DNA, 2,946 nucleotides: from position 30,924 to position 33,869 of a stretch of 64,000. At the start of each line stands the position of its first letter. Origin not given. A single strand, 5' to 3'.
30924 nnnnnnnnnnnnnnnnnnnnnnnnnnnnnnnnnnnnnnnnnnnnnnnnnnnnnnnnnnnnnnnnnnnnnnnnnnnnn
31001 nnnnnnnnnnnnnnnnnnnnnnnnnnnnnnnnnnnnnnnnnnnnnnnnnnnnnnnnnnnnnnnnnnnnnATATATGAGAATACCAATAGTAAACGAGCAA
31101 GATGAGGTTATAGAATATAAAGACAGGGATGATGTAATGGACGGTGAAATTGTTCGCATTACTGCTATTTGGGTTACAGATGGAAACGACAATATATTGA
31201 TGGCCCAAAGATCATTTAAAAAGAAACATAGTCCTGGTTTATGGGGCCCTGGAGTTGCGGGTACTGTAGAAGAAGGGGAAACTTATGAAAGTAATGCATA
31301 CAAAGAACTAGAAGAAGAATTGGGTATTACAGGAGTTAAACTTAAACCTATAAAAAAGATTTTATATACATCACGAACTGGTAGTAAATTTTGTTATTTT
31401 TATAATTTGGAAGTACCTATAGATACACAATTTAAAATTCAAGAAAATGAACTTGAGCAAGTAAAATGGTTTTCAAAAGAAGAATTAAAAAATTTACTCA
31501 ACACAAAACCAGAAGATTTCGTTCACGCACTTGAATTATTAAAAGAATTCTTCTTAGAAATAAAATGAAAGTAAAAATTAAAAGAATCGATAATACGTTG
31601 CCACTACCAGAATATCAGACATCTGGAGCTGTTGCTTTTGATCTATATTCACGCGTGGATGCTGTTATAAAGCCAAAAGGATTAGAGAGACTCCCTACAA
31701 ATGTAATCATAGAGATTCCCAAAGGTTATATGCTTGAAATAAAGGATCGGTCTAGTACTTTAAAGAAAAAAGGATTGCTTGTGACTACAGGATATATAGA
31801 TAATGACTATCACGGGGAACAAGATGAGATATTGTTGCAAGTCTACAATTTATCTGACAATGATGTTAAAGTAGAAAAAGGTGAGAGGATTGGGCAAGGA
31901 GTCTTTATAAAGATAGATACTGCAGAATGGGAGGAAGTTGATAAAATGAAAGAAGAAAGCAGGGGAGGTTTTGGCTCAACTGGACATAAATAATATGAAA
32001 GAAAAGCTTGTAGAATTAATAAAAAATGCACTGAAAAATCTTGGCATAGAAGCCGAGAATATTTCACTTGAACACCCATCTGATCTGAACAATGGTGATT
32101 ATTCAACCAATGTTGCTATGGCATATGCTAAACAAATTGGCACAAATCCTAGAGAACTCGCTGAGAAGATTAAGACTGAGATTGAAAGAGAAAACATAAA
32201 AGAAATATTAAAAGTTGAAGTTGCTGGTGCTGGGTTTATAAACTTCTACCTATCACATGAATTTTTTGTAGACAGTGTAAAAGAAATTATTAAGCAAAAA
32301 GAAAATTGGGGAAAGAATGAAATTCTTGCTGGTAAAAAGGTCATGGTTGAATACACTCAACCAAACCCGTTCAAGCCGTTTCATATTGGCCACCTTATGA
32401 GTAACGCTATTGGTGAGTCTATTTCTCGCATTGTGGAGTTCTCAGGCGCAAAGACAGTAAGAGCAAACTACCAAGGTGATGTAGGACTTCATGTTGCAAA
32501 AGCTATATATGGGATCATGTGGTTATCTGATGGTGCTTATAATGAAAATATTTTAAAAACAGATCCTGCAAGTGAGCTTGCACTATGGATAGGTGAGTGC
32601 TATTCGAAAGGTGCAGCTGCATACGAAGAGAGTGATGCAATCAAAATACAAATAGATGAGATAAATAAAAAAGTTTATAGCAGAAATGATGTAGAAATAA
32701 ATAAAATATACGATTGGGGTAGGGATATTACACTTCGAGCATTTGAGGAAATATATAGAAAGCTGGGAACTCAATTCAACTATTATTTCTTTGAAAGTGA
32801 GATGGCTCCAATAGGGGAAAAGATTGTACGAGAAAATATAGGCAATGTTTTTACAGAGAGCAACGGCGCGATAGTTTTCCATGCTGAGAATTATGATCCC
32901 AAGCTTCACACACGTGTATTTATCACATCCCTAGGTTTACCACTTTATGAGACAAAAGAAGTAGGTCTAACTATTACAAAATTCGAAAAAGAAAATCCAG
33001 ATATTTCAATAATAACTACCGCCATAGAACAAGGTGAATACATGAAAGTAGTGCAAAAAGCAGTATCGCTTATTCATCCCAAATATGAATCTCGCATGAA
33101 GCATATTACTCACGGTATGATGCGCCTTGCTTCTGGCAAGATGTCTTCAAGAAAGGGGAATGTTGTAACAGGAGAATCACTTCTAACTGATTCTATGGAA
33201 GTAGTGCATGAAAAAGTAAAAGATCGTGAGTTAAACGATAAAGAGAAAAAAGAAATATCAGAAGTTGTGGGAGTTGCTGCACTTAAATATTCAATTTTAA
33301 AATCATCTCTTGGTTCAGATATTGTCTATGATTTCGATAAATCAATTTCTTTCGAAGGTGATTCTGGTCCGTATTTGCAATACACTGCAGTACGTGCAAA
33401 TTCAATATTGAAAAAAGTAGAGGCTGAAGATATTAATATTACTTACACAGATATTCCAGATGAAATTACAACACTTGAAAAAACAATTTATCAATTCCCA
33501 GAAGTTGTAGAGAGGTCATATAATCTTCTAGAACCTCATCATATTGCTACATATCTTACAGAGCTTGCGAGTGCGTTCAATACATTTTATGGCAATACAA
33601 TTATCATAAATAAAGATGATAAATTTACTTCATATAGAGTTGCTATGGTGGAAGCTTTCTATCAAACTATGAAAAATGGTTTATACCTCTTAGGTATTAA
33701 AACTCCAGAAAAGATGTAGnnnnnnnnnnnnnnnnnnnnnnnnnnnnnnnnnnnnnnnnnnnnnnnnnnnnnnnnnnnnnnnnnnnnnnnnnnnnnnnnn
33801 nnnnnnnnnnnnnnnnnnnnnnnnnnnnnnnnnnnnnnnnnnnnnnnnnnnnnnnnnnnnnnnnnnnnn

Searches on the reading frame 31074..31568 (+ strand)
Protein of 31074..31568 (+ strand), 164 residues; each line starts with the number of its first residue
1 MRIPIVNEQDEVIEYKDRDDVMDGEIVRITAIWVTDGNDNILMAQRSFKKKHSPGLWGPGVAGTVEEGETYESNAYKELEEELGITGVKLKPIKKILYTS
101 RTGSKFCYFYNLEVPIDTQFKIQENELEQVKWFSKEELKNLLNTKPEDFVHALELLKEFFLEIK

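Call 7: search_protein_families(library=ncbifam, proteins=[window:31074-31568:+])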
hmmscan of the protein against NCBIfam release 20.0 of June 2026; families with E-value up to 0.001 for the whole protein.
window:31074-31568:+ (164 aa): 12 families
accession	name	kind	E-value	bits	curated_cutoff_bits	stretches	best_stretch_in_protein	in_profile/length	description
NF011922.0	PRK15393.1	equivalog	1.5e-19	70.4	152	1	4-155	14-164/182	NUDIX hydrolase YfcD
NF041653.1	Nud_hyd_Meth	equivalog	2.8e-12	46.8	300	1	5-154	4-154/170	Nudix hydrolase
NF002995.0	PRK03759.1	equivalog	3.4e-12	46.4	127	1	23-148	31-160/185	isopentenyl-diphosphate Delta-isomerase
TIGR02150.1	IPP_isom_1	equivalog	5.9e-12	45.7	105.8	1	5-144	3-146/159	isopentenyl-diphosphate delta-isomerase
NF006530.0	PRK08999.1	equivalog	2.6e-10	39.9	245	1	25-140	4-114/315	Nudix family hydrolase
NF008044.0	PRK10776.1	equivalog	3.7e-08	33.3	148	1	30-139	7-111/130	8-oxo-dGTP diphosphatase MutT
NF001299.0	PRK00241.1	equivalog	1.8e-07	30.9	158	1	33-141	141-241/263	NAD(+) diphosphatase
NF007834.0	PRK10546.1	equivalog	4.9e-07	29.6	156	1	30-89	8-63/135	pyrimidine (deoxy)nucleoside triphosphate diphosphatase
TIGR00586.1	mutt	equivalog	1e-06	28.8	97.9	1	29-140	7-113/129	8-oxo-dGTP diphosphatase MutT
NF006961.0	PRK09438.1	equivalog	1.7e-06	27.6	103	1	39-87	20-63/151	dihydroneopterin triphosphate diphosphatase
NF041652.1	Nud_hyd_Dein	equivalog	2.1e-06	28.1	200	1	31-144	17-133/152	Nudix hydrolase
NF008003.0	PRK10729.1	equivalog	0.00043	19.6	248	1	60-103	94-137/210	ADP-ribose diphosphatase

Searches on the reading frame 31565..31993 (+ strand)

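Call 7: search_protein_families(library=ncbifam, proteins=[window:31565-31993:+])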
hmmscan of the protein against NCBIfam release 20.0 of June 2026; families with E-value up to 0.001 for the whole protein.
window:31565-31993:+ (142 aa): 5 families
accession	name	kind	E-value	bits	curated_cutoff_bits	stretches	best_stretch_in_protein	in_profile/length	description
TIGR00576.1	dut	superfamily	9e-32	109.8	102.55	1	2-140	1-142/143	dUTP diphosphatase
NF001862.0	PRK00601.1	equivalog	2.1e-30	105.4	103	1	1-141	6-149/150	dUTP diphosphatase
NF010561.0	PRK13956.1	equivalog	7.1e-21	74.6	223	1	10-141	15-147/147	dUTP diphosphatase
TIGR02274.1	dCTP_deam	equivalog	3.1e-08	33.5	92.8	1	25-119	64-156/180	dCTP deaminase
NF002598.0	PRK02253.1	equivalog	5.4e-07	29.3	130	1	37-120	74-153/167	deoxyuridine 5'-triphosphate nucleotidohydrolase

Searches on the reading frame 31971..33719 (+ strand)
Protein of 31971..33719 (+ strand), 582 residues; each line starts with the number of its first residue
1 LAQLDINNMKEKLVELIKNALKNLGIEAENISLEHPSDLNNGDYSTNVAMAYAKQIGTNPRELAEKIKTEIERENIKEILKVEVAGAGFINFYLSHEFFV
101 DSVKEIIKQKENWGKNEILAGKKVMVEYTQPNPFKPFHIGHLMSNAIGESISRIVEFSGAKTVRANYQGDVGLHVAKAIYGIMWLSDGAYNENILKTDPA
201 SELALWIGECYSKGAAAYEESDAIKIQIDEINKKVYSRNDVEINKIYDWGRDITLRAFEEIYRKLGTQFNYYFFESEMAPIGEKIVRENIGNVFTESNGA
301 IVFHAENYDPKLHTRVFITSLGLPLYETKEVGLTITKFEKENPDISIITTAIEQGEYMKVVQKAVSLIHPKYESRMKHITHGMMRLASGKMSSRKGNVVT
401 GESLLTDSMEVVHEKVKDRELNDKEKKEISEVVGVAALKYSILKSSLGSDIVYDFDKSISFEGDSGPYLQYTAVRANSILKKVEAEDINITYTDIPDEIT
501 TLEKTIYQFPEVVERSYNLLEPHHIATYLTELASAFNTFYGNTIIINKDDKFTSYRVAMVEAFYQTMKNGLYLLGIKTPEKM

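Call 7: search_protein_families(library=ncbifam, proteins=[window:31971-33719:+])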
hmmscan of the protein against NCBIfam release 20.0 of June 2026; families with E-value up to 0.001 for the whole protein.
window:31971-33719:+ (582 aa): 4 families
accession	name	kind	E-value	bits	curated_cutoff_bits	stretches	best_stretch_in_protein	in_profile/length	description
TIGR00456.1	argS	equivalog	1.8e-110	370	261.65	1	9-582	1-569/569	arginine--tRNA ligase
NF002447.0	PRK01611.3-4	equivalog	6.8e-82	275.8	460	2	335-582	353-613/613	arginine--tRNA ligase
NF002446.0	PRK01611.3-3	equivalog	1.4e-81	274.7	399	2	219-582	255-636/636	arginine--tRNA ligase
NF045898.1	ArgS_rel_codon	equivalog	7.5e-27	94.6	340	2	29-163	29-151/327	ArgS-related anticodon-binding protein NrtL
